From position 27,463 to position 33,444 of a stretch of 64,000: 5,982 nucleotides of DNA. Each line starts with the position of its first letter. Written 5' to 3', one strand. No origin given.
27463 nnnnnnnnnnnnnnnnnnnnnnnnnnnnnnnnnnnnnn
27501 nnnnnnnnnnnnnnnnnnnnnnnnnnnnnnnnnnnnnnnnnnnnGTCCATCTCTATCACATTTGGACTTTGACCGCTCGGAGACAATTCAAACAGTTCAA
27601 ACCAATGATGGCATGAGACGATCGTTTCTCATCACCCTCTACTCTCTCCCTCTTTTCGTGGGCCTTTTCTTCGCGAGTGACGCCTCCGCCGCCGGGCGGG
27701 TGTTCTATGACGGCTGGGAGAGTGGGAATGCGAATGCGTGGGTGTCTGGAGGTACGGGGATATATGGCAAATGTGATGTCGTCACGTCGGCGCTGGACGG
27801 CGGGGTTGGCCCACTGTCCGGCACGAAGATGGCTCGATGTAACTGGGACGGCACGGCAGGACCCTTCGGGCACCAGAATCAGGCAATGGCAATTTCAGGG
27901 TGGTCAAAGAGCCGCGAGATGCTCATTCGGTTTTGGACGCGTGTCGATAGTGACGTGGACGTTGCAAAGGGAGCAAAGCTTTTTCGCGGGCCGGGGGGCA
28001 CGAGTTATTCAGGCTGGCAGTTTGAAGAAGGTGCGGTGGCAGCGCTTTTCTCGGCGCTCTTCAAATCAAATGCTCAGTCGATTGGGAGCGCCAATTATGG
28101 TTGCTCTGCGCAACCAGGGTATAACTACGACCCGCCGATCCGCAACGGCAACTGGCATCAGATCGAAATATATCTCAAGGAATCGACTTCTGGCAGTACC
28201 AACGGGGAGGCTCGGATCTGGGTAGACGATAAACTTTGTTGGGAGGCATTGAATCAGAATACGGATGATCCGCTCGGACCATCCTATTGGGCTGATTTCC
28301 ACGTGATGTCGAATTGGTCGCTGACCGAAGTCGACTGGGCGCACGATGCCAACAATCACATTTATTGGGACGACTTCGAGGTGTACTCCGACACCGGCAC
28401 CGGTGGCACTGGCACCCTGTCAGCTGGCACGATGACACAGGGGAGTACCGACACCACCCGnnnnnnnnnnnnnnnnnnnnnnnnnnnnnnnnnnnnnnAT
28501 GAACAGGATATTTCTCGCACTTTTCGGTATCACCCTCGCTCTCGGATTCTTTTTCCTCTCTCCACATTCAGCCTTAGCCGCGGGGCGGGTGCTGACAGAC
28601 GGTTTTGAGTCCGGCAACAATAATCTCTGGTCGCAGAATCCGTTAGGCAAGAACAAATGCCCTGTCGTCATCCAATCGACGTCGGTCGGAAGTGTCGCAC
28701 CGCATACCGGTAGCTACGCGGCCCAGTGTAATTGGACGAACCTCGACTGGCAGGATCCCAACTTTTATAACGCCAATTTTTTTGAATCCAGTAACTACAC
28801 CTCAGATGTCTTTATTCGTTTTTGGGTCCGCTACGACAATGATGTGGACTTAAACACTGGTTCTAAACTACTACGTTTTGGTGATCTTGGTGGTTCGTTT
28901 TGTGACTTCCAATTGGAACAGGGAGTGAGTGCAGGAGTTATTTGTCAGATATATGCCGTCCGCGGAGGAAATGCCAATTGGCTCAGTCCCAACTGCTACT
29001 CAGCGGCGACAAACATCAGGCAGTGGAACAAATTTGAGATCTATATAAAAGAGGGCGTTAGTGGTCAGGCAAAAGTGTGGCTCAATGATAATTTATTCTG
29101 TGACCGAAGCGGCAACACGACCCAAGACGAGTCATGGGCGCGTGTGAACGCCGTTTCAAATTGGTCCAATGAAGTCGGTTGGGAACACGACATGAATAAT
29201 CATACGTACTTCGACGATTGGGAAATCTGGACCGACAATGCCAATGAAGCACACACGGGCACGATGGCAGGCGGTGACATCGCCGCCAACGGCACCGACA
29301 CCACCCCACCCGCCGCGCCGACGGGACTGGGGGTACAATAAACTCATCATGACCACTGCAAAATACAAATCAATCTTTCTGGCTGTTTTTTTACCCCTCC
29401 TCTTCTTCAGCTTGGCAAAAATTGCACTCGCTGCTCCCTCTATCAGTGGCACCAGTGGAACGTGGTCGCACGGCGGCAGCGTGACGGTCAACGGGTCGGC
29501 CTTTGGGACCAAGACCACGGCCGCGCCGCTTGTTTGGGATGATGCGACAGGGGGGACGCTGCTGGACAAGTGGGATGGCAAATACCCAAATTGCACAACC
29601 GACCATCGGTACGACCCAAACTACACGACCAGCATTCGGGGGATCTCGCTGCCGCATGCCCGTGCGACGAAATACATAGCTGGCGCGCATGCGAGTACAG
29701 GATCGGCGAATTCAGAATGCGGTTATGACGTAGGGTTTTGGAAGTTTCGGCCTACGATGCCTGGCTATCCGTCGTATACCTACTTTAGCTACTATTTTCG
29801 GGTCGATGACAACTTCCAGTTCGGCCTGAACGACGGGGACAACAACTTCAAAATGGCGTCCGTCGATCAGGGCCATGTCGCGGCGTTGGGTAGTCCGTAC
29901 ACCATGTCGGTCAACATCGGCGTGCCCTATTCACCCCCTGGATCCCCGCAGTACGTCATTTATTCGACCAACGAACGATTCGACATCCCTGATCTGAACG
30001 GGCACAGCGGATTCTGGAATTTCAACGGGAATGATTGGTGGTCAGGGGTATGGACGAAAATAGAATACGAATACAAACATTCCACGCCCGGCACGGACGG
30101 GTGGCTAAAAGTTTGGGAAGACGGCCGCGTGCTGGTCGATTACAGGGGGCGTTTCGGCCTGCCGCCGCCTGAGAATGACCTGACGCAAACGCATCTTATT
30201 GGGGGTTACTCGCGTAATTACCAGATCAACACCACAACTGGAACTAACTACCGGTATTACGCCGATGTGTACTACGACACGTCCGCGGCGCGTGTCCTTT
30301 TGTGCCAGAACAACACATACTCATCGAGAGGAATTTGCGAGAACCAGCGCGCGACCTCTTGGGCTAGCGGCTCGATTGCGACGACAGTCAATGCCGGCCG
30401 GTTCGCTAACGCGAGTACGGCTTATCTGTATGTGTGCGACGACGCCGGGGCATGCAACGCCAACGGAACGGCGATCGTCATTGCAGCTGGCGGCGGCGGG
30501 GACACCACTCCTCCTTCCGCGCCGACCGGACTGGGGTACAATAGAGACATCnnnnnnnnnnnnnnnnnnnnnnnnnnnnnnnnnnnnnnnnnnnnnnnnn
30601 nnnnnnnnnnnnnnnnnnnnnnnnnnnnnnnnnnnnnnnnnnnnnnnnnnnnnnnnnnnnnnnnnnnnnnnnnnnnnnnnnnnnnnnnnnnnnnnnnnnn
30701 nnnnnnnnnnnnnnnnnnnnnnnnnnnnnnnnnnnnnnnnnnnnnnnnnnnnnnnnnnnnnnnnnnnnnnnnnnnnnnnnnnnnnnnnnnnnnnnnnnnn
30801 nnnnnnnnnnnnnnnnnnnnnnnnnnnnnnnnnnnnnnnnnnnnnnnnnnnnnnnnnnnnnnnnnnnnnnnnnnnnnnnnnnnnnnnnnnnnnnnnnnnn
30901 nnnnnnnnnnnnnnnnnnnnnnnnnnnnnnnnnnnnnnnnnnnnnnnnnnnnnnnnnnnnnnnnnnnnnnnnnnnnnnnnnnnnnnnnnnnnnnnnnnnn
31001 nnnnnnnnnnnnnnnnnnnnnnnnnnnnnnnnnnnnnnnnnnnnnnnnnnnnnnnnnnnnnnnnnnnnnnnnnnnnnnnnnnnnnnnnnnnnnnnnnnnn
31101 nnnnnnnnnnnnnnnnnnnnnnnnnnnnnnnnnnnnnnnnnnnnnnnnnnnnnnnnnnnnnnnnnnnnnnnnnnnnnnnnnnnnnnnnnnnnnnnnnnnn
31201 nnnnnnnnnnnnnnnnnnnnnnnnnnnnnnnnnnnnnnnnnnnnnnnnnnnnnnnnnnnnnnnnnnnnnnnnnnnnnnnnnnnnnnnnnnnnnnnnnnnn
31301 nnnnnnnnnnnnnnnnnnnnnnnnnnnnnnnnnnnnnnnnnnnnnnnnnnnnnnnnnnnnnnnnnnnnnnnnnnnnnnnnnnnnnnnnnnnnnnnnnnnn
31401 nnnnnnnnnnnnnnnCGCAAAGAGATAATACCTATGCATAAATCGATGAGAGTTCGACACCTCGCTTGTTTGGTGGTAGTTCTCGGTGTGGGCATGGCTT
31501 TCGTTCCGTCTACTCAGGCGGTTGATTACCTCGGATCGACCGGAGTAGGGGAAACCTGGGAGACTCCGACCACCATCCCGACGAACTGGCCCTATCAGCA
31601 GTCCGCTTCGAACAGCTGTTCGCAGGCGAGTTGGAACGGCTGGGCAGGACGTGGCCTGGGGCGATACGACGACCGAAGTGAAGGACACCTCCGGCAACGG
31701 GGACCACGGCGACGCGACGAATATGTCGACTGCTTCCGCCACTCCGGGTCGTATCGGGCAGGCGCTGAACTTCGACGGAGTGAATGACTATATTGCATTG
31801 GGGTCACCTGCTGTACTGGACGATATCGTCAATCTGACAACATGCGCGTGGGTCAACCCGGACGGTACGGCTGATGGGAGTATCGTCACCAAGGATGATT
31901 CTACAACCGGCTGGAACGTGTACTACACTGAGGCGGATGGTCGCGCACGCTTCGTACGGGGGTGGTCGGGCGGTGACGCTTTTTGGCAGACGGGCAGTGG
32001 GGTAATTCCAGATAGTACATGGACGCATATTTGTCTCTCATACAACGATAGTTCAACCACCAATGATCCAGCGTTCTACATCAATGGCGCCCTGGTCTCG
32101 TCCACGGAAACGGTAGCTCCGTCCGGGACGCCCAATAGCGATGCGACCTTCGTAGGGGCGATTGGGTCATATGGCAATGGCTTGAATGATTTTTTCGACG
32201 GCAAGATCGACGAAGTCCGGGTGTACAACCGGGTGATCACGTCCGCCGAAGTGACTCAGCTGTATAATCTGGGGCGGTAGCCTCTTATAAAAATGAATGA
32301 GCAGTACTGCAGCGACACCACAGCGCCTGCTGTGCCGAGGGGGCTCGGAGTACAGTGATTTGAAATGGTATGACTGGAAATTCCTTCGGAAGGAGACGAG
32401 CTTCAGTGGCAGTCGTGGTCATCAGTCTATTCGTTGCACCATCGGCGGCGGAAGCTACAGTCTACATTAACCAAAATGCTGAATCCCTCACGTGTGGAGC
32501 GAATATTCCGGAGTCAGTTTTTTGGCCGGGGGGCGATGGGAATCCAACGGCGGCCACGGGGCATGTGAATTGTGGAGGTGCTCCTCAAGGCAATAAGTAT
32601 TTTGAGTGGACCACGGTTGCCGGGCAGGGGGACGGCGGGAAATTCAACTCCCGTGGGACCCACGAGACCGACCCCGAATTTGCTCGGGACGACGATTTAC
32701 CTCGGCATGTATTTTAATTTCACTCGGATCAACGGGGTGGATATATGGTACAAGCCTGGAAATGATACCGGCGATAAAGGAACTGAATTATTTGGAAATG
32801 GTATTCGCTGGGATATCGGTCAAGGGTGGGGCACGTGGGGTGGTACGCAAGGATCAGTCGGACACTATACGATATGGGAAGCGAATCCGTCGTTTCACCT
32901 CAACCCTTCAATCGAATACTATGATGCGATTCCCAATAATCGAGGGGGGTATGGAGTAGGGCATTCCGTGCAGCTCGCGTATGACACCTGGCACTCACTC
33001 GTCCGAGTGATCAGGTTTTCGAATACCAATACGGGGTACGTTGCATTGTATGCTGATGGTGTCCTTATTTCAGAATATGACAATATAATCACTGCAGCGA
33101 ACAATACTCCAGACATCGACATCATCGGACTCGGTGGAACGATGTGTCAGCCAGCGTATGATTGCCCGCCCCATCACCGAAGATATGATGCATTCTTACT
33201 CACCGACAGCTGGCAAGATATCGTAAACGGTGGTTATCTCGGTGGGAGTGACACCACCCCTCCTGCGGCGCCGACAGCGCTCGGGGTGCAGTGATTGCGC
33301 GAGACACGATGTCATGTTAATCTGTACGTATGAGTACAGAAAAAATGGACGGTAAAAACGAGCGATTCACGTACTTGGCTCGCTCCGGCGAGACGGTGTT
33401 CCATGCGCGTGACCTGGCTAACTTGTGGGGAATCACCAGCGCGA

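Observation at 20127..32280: Segmental duplication with mosaic, decaying cassettes: modular 5' signal-peptide blocks joined to different LamG domains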

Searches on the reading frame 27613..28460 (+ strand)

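Call 12: search_protein_families(library=pfam, proteins=[window:27613-28460:+], max_evalue=0.01)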
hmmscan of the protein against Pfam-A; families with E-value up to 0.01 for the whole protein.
window:27613-28460:+ (282 aa): 1 family
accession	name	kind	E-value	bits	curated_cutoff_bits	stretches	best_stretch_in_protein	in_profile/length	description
PF21294.4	Polysacc_lyase_14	-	0.00039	20.6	27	1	149-254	113-214/215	Polysaccharide lyase 14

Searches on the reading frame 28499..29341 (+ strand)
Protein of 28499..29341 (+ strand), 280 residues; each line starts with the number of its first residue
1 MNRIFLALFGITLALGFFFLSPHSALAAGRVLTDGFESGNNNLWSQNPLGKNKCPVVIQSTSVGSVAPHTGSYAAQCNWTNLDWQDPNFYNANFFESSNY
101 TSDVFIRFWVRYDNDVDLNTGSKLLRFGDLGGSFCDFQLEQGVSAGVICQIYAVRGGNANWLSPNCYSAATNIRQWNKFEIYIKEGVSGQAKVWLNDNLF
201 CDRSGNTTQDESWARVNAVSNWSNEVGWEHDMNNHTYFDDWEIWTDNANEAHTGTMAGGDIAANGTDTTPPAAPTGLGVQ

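Call 12: search_protein_families(library=pfam, proteins=[window:28499-29341:+], max_evalue=0.01)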
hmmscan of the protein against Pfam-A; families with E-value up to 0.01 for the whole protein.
window:28499-29341:+ (280 aa): 0 families

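Call 13: find_encoding_contigs(protein=window:28499-29341:+, flank=10000, max_places=10)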
Protein window:28499-29341:+ (280 aa): no gene with exactly this product is on record in the collection.

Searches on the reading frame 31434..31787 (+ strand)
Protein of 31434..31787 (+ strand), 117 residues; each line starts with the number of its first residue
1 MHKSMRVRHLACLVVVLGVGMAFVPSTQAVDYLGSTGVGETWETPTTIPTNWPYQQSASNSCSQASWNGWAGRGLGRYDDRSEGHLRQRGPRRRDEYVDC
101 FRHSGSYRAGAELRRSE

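Call 70: find_encoding_contigs(protein=window:31434-31787:+, flank=5000, max_places=10)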
Protein window:31434-31787:+ (117 aa): no gene with exactly this product is on record in the collection.

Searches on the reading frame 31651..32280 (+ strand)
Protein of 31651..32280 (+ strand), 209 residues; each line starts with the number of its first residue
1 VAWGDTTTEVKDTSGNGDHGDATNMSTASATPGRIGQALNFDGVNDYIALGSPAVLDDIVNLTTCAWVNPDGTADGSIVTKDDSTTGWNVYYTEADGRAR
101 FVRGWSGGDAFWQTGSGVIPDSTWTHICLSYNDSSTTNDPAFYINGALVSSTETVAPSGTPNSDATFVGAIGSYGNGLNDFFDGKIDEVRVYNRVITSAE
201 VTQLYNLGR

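Call 12: search_protein_families(library=pfam, proteins=[window:31651-32280:+], max_evalue=0.01)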
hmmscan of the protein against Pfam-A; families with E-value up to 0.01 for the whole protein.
window:31651-32280:+ (209 aa): 4 families
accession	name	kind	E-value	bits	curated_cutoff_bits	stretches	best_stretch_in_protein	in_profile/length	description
PF13385.13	Laminin_G_3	-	1.3e-26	94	27.6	1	42-201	1-150/151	Concanavalin A-like lectin/glucanases superfamily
PF07953.20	Toxin_R_bind_N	-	0.00054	20.2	23.8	0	9-93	3-92/191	Clostridium neurotoxin, N-terminal receptor binding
PF02973.23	Sialidase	-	0.00056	19.9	26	1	141-203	120-183/189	Sialidase, N-terminal domain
PF01040.23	UbiA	-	0.0073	16.1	34.2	1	169-203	30-66/250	UbiA prenyltransferase family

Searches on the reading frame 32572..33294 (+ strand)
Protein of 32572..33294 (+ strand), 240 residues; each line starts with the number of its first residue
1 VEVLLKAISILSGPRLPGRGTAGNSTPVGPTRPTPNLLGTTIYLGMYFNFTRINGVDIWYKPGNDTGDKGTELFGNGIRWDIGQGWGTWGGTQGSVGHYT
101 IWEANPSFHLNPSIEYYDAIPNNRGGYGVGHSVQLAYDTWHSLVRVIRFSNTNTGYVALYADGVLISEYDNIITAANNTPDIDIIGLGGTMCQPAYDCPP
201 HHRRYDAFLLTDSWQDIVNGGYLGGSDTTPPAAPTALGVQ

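Call 12: search_protein_families(library=pfam, proteins=[window:32572-33294:+], max_evalue=0.01)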
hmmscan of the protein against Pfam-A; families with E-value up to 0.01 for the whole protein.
window:32572-33294:+ (240 aa): 1 family
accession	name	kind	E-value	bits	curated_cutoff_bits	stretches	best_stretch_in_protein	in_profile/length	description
PF14099.13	Polysacc_lyase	-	2.8e-05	24.6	29.9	1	118-177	123-182/210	Polysaccharide lyase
